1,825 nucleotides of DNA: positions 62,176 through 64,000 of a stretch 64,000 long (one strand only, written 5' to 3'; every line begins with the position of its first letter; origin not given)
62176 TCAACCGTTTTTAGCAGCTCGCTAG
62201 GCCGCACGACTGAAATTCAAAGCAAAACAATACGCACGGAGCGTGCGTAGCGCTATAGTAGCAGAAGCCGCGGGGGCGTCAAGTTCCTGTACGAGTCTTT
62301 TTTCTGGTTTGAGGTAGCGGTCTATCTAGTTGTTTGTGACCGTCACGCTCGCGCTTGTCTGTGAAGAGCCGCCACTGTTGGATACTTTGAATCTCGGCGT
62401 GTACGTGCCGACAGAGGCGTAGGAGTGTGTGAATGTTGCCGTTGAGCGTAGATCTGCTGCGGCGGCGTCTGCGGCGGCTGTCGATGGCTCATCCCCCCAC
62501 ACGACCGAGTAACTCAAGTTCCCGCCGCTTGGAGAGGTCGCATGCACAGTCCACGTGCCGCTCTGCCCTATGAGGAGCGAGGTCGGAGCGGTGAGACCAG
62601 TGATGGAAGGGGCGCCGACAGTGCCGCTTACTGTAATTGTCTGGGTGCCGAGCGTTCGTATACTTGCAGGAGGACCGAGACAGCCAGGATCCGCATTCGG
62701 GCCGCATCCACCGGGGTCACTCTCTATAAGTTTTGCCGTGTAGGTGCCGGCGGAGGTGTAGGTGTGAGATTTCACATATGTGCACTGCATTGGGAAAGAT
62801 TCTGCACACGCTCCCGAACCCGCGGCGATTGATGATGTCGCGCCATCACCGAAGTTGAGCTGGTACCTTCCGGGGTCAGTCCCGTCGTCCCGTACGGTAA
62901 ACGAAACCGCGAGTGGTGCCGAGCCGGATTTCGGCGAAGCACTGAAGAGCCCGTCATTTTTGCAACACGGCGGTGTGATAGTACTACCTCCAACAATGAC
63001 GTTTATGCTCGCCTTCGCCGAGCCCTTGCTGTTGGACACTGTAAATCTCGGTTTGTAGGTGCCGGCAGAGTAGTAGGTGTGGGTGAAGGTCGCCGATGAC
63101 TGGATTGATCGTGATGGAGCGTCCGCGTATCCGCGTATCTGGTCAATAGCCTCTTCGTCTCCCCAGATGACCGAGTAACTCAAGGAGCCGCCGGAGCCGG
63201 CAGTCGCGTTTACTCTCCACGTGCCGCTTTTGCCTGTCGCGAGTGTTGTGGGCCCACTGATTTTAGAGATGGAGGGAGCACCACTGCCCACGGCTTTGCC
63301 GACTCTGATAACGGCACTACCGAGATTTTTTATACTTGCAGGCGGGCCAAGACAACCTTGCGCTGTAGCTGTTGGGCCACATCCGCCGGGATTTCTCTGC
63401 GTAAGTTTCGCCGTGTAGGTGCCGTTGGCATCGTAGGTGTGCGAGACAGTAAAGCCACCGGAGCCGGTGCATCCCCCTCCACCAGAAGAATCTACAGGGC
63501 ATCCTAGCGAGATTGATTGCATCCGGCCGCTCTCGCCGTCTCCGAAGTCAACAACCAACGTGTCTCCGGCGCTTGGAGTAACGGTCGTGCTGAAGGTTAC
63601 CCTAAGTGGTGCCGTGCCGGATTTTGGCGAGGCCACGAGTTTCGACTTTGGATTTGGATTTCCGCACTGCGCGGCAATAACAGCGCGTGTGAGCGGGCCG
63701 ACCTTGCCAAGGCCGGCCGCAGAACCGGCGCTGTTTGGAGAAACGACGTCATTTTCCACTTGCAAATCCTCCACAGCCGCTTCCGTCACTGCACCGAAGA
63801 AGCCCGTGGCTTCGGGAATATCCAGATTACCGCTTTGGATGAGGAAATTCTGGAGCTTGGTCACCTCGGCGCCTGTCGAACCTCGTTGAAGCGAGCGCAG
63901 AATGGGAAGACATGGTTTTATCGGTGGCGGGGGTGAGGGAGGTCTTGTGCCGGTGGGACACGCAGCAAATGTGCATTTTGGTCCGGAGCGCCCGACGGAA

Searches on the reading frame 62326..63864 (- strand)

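Call 71: search_protein_families(library=pfam, proteins=[window:62326-63864:-], max_evalue=0.0001)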
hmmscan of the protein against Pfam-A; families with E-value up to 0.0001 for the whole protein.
window:62326-63864:- (512 aa): 2 families
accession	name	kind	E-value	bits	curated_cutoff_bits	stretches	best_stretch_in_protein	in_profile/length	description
PF00801.26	PKD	-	2.8e-24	85.4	23.5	3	253-291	40-80/80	PKD domain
PF18911.6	PKD_4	-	6.1e-23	81.1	27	1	317-388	17-75/85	PKD domain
